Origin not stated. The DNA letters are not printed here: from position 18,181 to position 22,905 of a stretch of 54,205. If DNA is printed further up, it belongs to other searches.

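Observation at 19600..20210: PolC retains the exonuclease insert but has lost the DEDDh proofreading motifs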

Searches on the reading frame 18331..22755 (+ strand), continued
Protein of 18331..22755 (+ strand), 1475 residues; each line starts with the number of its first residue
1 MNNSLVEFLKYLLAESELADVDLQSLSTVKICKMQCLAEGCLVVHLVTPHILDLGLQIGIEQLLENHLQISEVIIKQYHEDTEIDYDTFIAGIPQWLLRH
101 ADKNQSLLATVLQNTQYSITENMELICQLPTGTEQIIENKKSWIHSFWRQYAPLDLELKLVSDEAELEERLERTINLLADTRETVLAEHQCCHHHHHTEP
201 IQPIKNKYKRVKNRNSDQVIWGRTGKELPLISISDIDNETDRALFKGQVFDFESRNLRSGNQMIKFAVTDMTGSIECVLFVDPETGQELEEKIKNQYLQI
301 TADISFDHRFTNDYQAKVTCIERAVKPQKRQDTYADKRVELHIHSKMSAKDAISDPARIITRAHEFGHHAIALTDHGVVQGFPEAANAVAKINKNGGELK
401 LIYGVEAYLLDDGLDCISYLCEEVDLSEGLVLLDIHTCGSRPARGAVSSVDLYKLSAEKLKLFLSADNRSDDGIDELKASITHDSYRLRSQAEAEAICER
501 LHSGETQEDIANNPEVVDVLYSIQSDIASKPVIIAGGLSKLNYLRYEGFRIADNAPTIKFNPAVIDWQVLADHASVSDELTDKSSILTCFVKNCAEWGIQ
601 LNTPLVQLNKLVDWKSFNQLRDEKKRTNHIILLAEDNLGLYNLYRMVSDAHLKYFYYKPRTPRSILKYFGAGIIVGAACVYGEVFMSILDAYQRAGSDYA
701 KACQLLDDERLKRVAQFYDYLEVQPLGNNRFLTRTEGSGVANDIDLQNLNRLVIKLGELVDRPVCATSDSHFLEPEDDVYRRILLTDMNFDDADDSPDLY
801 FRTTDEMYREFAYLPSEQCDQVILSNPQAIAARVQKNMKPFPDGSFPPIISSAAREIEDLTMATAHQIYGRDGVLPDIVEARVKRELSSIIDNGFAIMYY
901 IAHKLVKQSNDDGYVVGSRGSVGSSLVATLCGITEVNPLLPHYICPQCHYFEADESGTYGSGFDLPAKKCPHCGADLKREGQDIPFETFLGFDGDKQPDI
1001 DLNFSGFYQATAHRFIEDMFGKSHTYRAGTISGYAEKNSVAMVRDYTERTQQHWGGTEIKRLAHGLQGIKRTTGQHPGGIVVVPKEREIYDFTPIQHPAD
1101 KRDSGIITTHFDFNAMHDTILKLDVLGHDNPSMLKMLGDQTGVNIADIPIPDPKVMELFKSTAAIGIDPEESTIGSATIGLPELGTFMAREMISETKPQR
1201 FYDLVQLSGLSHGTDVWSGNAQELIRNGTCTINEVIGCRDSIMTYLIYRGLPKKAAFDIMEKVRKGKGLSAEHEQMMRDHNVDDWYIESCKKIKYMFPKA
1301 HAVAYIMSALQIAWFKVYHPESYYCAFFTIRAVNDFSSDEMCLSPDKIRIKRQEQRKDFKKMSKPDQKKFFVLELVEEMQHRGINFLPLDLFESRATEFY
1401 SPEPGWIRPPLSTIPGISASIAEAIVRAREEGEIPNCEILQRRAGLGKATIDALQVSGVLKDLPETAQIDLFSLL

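Call 5: search_solved_structures(query=window:18331-22755:+, show_alignments=2)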
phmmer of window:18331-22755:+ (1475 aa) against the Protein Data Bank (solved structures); distinct sequences matched with E-value up to 0.001: 11.
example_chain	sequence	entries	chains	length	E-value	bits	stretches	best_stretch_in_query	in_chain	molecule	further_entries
3f2b_A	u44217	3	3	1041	4e-293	978.8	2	628-1473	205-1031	DNA-directed DNA polymerase III alpha chain | GEOBACILLUS KAUSTOPHILUS DNA POLC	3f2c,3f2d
9qpc_A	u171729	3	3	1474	4.3e-271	905.8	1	230-1475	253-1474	DNA polymerase III PolC-type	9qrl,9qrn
4jom_A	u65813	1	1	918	2.4e-17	64.9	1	750-939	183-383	DNA polymerase III subunit alpha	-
2hpi_A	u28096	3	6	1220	1.1e-16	62.8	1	629-690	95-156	DNA polymerase III alpha subunit | DNA polymerase III subunit alpha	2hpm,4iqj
3e0d_A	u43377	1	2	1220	1.2e-16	62.6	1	629-690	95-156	DNA polymerase III subunit alpha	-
2hnh_A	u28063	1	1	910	7e-15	56.7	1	750-939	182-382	DNA polymerase III alpha subunit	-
2hqa_A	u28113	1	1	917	7.3e-15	56.7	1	750-939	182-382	DNA polymerase III alpha subunit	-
5m1s_A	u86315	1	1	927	7.7e-15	56.6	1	750-939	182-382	DNA polymerase III subunit alpha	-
5fku_A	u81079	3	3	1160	7.1e-14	53.4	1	750-939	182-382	DNA POLYMERASE III SUBUNIT ALPHA | DNA POLYMERASE III ALPHA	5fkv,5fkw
5lew_A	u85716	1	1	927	1.2e-09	39.4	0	628-944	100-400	DNA polymerase III subunit alpha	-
7pu7_A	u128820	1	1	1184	4.2e-09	37.6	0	628-944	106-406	DNA polymerase III subunit alpha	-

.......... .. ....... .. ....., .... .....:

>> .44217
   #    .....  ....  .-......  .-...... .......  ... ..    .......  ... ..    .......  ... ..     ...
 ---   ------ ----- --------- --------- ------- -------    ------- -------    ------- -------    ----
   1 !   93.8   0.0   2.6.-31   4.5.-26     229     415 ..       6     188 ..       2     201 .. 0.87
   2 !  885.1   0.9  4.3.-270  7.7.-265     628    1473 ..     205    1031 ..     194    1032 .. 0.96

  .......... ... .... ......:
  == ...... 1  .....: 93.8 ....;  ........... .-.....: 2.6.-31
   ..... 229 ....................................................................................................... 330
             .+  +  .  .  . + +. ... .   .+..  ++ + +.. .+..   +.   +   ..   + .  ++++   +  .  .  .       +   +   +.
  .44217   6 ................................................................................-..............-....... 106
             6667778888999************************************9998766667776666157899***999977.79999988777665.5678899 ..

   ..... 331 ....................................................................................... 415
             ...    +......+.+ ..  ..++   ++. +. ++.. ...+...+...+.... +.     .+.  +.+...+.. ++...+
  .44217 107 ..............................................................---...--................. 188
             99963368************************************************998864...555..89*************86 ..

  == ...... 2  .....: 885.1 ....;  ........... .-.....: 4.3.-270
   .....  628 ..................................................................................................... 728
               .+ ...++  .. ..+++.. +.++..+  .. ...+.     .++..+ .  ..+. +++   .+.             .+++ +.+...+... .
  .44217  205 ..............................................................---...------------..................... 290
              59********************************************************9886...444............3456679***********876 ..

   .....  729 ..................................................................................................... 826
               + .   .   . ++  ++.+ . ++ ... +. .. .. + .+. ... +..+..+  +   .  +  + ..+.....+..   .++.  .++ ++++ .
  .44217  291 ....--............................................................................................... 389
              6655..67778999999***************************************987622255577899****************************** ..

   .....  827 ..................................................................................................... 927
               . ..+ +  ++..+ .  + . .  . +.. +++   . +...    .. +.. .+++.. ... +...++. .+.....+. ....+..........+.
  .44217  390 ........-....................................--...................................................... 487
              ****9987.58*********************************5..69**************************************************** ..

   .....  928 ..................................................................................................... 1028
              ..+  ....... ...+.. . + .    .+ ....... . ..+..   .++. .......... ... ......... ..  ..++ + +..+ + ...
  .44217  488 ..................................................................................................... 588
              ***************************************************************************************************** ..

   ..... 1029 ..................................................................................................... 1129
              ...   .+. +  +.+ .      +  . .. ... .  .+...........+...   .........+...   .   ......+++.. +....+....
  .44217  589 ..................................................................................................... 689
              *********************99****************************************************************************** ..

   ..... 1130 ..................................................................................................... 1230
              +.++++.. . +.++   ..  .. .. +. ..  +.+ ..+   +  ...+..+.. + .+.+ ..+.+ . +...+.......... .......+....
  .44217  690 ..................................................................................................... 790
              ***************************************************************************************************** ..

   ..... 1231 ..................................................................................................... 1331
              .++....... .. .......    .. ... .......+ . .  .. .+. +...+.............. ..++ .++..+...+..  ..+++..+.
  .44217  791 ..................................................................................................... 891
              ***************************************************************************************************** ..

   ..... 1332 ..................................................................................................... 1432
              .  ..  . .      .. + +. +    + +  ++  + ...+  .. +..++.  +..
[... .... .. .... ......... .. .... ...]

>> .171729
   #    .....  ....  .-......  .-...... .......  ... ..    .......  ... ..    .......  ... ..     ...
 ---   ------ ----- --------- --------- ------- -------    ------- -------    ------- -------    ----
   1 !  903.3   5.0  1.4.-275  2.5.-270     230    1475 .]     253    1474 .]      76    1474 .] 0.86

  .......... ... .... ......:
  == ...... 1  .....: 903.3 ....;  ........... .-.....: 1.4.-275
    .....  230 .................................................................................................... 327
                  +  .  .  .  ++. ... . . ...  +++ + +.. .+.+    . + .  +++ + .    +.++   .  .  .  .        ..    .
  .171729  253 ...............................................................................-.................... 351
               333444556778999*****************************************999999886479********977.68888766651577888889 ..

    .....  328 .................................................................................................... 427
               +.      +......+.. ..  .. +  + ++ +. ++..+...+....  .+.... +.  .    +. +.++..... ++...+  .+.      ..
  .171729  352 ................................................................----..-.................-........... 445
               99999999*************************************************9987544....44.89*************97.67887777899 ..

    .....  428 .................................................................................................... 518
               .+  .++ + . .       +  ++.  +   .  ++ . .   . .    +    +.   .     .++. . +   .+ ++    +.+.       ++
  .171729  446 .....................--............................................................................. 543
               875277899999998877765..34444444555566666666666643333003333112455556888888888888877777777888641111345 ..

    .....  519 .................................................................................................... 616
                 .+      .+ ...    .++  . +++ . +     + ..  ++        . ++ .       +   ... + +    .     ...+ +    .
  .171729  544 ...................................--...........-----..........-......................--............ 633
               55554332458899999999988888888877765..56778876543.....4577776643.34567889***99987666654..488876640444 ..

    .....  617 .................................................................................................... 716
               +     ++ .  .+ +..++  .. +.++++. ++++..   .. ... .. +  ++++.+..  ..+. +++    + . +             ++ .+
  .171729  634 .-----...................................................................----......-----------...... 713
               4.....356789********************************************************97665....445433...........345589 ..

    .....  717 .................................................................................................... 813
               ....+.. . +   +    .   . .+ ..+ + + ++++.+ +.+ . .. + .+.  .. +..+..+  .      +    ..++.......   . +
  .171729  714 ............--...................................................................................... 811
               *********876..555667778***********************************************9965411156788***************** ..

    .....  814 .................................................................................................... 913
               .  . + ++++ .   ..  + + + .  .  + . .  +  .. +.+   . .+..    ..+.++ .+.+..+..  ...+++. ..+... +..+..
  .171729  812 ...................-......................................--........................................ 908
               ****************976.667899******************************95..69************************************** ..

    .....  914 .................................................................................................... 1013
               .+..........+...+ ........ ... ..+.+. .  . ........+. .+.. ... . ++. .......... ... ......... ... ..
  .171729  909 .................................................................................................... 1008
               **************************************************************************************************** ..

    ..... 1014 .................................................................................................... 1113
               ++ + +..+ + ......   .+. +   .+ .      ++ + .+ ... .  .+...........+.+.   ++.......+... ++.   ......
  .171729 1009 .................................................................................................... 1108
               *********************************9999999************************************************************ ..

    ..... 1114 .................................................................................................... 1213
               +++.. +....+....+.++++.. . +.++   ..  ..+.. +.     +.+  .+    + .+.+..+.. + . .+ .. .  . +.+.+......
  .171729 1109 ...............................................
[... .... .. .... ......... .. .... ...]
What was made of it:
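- On PolC-type DNA polymerase III alpha (NCBIfam NF001688 / TIGR01405): Alignment to 3f2b and 9qpc (call 5).
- Geobacillus PolC and PolC 9qpc have Asn at the D769 position (call 5). An H-x4-D string exists and is aligned to Exo III by pairwise phmmer (call 5).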
